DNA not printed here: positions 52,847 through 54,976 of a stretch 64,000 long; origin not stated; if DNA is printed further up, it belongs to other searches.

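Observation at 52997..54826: argS is mosaic: in-frame ~380-nt low-GC segment plus a degenerate HIGH motif (HVGH to LVVN)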

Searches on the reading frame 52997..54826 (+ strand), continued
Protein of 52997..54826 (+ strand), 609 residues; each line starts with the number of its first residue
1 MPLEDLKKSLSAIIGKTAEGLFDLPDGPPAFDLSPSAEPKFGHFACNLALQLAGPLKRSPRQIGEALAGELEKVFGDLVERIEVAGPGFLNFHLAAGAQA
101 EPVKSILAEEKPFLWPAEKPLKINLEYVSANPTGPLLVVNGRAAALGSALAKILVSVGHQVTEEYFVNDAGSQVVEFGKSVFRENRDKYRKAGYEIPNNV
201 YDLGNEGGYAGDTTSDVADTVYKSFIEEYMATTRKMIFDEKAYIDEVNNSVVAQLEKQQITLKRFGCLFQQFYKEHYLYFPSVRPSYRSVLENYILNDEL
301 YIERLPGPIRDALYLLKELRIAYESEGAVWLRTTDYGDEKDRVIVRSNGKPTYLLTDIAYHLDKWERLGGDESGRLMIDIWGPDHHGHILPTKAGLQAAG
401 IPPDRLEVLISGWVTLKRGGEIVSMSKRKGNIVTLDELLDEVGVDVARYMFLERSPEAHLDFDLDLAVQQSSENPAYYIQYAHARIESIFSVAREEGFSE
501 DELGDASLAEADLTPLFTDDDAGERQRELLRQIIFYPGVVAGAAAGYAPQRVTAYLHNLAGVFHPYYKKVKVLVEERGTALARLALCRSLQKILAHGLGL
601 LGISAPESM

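Call 11: find_related_loci(query=A2, collection=genome_contigs, flank=3000)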
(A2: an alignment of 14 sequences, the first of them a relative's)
Query A2 (609 aa) in genome_contigs; peptide patterns used: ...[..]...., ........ (x = any residue, [..] = any of these).
600 stretches matched a pattern (row limit reached: there are more); 578 encode a relative of the query (tblastn E <= 1e-3); the best 80 are kept; 80 distinct loci.
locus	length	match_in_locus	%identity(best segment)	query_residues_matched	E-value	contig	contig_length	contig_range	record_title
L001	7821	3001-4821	73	1-609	0e+0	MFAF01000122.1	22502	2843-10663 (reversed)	MAG: Candidatus Coatesbacteria bacterium RBG_13_66_14 RBG_13_scaffold_5788, whole genome shotgun sequence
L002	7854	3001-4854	74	1-609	0e+0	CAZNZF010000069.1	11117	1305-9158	MAG TPA_asm: uncultured bacterium isolate SRP214966_co4_317 genome assembly, contig: NODE_6236_length_11117_cov_7.619689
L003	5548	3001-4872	64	1-609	0e+0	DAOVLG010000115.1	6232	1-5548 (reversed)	MAG TPA_asm: Candidatus Coatesbacteria bacterium isolate CSMAG_1439 CSMAG_1439_k141_2886882_length_6232_cov_10.0000, who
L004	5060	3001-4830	61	1-609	0e+0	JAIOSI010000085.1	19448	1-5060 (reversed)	MAG: bacterium isolate SMBSF40 bin_2_k127_935046, whole genome shotgun sequence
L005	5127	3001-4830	52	2-609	0e+0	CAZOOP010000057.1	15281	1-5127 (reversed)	MAG TPA_asm: uncultured bacterium isolate SRP141376_co4_264 genome assembly, contig: NODE_6610_length_15281_cov_20.09398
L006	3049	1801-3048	58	26-439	8e-151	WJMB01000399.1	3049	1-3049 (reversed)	MAG: Candidatus Coatesbacteria bacterium isolate Bin_537 k141_4866798, whole genome shotgun sequence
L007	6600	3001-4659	39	5-609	4e-114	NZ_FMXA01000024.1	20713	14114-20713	Allisonella histaminiformans strain DSM 15230, whole genome shotgun sequence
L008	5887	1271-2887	38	11-609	4e-109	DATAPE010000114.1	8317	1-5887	MAG TPA_asm: Actinomycetota bacterium isolate SMAG_U7063 k141_609166, whole genome shotgun sequence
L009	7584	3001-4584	38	26-609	5e-109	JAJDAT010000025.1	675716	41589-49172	MAG: Nitrospinia bacterium isolate OFTM166 OFTM166_24, whole genome shotgun sequence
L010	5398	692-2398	37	6-609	4e-108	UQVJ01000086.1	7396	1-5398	uncultured Eggerthella sp. isolate UMGS675 genome assembly, contig: NODE_1712_length_7396_cov_3.400354, whole genome sho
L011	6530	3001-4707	37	6-609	6e-108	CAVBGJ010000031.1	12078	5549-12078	Christensenellaceae bacterium Phil1 isolate H07660-L1_cleanbin_000002 genome assembly, contig: Spades_H07660-L1_contig_2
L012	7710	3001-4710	37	6-609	6e-108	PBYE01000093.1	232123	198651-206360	MAG: Chromatiales bacterium isolate NP37 MHASMcontig_1066959, whole genome shotgun sequence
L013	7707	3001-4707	37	6-609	1e-107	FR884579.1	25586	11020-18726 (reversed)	Eggerthella sp. CAG:209 genomic scaffold, scf34, whole genome shotgun sequence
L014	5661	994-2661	36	6-609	2e-107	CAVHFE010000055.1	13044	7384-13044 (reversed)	Oscillospiraceae bacterium isolate H07681-L1_cleanbin_000015 genome assembly, contig: Spades_H07681-L1_contig_3196, whol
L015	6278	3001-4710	36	6-609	2e-107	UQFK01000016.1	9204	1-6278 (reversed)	uncultured Eggerthella sp. isolate UMGS235 genome assembly, contig: NODE_3333_length_9204_cov_4.689911, whole genome sho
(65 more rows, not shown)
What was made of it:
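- Tried and rejected: The single genome-collection scan had already been used to fetch clade loci (call 11).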

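Call 13: find_related_loci(query=A2, collection=metagenome_contigs, flank=3000)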
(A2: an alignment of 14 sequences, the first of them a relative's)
Query A2 (609 aa) in metagenome_contigs; peptide patterns used: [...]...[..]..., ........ (x = any residue, [..] = any of these).
577 stretches matched a pattern; 471 encode a relative of the query (tblastn E <= 1e-3); the best 80 are kept; 80 distinct loci.
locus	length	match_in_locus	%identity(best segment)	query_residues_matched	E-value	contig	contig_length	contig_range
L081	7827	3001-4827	76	1-609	0e+0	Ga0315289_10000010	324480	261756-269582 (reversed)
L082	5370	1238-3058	73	1-609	0e+0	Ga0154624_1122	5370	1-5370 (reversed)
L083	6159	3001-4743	63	29-609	0e+0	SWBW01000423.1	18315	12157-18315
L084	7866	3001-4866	60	1-609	0e+0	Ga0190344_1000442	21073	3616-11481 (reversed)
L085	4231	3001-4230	73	1-410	0e+0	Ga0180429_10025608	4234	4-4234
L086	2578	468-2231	38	10-609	3e-121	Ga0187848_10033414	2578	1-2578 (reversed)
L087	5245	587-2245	39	5-609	3e-114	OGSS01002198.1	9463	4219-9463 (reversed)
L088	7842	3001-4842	65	1-609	0e+0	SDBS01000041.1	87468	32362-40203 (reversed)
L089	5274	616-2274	39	5-609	5e-114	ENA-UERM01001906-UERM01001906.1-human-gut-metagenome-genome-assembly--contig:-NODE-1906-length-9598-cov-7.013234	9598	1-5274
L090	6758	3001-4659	39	5-609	1e-113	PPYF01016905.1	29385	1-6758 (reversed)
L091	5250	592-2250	39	5-609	8e-114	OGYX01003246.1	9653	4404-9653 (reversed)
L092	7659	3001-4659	39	5-609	9e-114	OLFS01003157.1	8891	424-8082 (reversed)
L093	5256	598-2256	39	5-609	2e-113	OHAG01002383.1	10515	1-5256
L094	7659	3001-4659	39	5-609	5e-113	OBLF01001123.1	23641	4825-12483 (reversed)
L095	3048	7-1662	37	13-609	1e-109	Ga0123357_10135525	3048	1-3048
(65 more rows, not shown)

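Call 21: search_solved_structures(query=P0001, show_alignments=2)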
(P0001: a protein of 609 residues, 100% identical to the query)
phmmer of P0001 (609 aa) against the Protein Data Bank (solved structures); distinct sequences matched with E-value up to 0.001: 13.
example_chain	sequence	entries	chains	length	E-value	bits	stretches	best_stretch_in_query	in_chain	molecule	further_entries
3fnr_A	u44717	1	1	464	2e-66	228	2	309-605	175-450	Arginyl-tRNA synthetase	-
2zue_A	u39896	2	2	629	4.5e-34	121.2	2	434-609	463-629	Arginyl-tRNA synthetase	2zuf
4oby_A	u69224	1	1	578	3.7e-29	105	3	33-178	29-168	Arginine--tRNA ligase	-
5yym_A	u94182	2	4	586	4e-29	104.9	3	33-178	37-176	Arginine--tRNA ligase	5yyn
5b63_A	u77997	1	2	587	4e-29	104.9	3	33-178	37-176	Arginine--tRNA ligase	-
6ao8_A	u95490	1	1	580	1.1e-20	77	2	32-175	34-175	Arginine--tRNA ligase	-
1iq0_A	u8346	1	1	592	1.6e-17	66.5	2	442-609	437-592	ARGINYL-TRNA SYNTHETASE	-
4q2t_A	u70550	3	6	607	3.5e-17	65.4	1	11-177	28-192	Arginine--tRNA ligase, cytoplasmic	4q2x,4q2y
4zaj_A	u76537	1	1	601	1.1e-16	63.7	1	12-177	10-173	Arginine--tRNA ligase, cytoplasmic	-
4r3z_B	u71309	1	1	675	1.6e-16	63.2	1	11-177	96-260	Arginine--tRNA ligase, cytoplasmic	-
1bs2_A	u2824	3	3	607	2.2e-12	49.6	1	431-608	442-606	PROTEIN (ARGINYL-TRNA SYNTHETASE) | ARGINYL-TRNA SYNTHETASE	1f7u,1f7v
3gdz_A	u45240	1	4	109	6.5e-06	28.2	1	33-110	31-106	Arginyl-tRNA synthetase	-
5jld_A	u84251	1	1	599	0.00047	22.1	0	432-605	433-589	Arginyl-tRNA synthetase, putative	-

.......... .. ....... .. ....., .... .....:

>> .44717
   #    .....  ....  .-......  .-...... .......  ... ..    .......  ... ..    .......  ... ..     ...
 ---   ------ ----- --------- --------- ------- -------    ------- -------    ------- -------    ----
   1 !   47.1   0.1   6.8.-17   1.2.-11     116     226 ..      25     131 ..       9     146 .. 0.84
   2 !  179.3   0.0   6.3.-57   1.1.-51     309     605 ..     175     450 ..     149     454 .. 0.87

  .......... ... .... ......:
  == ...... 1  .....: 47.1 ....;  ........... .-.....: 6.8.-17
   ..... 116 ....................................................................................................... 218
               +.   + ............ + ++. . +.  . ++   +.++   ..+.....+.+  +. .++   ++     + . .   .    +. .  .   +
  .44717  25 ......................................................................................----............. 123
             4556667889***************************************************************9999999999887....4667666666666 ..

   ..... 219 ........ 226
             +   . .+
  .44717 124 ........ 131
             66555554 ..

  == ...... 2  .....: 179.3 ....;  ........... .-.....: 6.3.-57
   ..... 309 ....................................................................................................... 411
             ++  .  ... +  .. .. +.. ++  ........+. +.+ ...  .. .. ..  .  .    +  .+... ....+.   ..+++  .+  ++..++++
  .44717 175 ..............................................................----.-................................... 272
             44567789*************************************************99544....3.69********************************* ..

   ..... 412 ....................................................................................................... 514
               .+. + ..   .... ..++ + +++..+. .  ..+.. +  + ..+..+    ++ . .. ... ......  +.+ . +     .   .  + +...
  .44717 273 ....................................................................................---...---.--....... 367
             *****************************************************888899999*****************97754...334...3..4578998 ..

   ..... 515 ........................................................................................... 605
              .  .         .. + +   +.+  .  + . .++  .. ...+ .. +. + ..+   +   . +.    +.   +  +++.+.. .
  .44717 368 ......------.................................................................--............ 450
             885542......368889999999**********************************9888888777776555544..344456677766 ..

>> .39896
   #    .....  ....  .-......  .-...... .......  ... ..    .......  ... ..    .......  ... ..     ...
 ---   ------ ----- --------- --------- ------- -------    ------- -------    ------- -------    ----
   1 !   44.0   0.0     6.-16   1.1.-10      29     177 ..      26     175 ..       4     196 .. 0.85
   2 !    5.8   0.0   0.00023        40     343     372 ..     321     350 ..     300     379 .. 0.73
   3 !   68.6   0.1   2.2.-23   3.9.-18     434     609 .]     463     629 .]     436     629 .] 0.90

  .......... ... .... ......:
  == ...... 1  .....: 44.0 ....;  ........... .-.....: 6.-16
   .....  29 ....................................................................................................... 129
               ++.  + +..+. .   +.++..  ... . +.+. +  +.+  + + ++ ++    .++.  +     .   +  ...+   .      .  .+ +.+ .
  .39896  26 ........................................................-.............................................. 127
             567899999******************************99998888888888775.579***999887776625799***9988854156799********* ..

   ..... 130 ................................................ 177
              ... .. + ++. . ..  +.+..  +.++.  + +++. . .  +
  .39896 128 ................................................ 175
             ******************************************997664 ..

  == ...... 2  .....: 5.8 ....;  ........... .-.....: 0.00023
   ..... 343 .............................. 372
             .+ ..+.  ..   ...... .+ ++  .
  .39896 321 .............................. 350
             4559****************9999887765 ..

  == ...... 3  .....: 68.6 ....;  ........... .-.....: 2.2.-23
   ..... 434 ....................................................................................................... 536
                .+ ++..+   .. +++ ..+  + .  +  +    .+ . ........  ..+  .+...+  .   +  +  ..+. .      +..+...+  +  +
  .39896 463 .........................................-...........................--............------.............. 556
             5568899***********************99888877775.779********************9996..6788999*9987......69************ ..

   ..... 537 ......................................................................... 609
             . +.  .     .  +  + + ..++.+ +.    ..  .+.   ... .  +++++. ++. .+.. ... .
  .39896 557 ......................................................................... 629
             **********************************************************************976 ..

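Call 24: find_encoding_contigs(protein=P0001, flank=10000, max_places=4)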
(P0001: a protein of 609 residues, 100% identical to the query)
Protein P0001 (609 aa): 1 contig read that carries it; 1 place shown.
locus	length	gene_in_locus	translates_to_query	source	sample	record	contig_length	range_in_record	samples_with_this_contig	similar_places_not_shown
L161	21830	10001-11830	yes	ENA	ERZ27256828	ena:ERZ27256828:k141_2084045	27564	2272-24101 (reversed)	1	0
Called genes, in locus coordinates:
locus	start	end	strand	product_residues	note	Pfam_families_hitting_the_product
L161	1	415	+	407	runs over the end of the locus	PF00890:FAD_binding_2, PF01134:GIDA (faint), PF01266:DAO (weak), PF03486:HI0933_like, PF07992:Pyr_redox_2, PF12831:FAD_oxidored, PF13450:NAD_binding_8 (weak), PF22780:HI0933_like_1st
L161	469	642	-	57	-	-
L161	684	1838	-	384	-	PF00155:Aminotran_1_2, PF00266:Aminotran_5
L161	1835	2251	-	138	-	PF13279:4HBT_2, PF03061:4HBT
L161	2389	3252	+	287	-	PF01790:LGT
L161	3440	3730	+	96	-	PF00166:Cpn10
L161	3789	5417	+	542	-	PF00118:Cpn60_TCP1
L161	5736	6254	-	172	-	-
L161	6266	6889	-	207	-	-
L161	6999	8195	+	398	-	PF13428:TPR_14 (faint), PF07719:TPR_2 (faint), PF12895:ANAPC3 (faint), PF13176:TPR_7 (faint), PF13431:TPR_17 (faint), PF00515:TPR_1 (faint), PF14559:TPR_19, PF13432:TPR_16 (weak), +2 more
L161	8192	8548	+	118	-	PF03259:Robl_LC7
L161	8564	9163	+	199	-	PF01966:HD (weak)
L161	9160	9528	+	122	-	PF02410:RsfS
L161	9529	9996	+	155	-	PF02590:SPOUT_MTase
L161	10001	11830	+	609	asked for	PF03485:Arg_tRNA_synt_N, PF00750:tRNA-synt_1d, PF01921:tRNA-synt_1f (faint), PF05746:DALR_1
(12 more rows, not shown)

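Call 27: find_encoding_contigs(protein=P0005, flank=3000, max_places=2)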
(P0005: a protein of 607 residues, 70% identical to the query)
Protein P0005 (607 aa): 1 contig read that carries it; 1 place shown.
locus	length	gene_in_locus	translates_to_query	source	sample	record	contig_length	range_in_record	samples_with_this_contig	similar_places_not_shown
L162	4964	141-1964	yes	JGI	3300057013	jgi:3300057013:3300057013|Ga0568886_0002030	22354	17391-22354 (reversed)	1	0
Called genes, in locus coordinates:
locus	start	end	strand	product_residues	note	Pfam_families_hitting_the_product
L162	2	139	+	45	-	?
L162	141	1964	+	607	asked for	PF03485:Arg_tRNA_synt_N, PF00750:tRNA-synt_1d (weak), PF05746:DALR_1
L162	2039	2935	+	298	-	PF01040:UbiA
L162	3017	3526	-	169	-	PF02915:Rubrerythrin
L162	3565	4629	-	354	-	PF01926:MMR_HSR1 (weak), PF06071:YchF-GTPase_C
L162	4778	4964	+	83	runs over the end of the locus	PF01016:Ribosomal_L27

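Call 28: find_encoding_contigs(protein=P0012, flank=3000, max_places=2)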
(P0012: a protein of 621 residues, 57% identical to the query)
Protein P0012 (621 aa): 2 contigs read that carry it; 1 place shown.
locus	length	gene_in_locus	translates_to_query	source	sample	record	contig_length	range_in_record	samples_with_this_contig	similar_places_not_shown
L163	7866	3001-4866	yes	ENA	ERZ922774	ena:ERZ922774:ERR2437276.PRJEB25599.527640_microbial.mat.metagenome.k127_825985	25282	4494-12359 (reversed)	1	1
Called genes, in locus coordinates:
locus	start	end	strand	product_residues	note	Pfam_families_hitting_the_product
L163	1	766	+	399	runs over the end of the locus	PF07719:TPR_2 (faint), PF12895:ANAPC3 (weak), PF13174:TPR_6 (faint), PF13176:TPR_7 (faint), PF13428:TPR_14 (faint), PF00515:TPR_1 (faint), PF13432:TPR_16 (weak), PF14559:TPR_19, +3 more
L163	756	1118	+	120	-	PF08923:MAPKK1_Int (weak), PF03259:Robl_LC7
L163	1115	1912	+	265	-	-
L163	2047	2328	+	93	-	PF02410:RsfS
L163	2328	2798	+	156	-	PF02590:SPOUT_MTase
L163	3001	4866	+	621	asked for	PF03485:Arg_tRNA_synt_N, PF00750:tRNA-synt_1d (weak), PF05746:DALR_1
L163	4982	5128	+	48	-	-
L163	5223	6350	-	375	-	PF13375:RnfC_N (faint)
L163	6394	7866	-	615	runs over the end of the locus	PF13941:MutL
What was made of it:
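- The gene lies in conserved housekeeping synteny (calls 24, 27, 28).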

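Call 29: find_encoding_contigs(protein=P0013, flank=3000, max_places=2)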
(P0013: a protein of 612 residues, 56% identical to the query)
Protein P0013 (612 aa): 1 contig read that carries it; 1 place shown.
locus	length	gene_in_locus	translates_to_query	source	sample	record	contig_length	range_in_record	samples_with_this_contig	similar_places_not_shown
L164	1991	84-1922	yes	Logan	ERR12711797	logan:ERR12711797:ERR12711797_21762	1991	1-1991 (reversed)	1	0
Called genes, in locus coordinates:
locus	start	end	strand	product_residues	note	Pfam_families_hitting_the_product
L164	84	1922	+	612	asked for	PF03485:Arg_tRNA_synt_N, PF00750:tRNA-synt_1d (faint), PF05746:DALR_1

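Call 30: find_encoding_contigs(protein=P0011, flank=3000, max_places=2)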
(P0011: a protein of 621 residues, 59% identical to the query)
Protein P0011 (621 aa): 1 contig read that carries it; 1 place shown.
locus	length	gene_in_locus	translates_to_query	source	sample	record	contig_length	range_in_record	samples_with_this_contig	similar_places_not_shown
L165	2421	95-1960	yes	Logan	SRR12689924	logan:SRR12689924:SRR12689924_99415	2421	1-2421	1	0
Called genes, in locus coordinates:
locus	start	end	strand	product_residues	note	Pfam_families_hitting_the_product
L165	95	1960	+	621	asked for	PF03485:Arg_tRNA_synt_N, PF00750:tRNA-synt_1d (faint), PF05746:DALR_1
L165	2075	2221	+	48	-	-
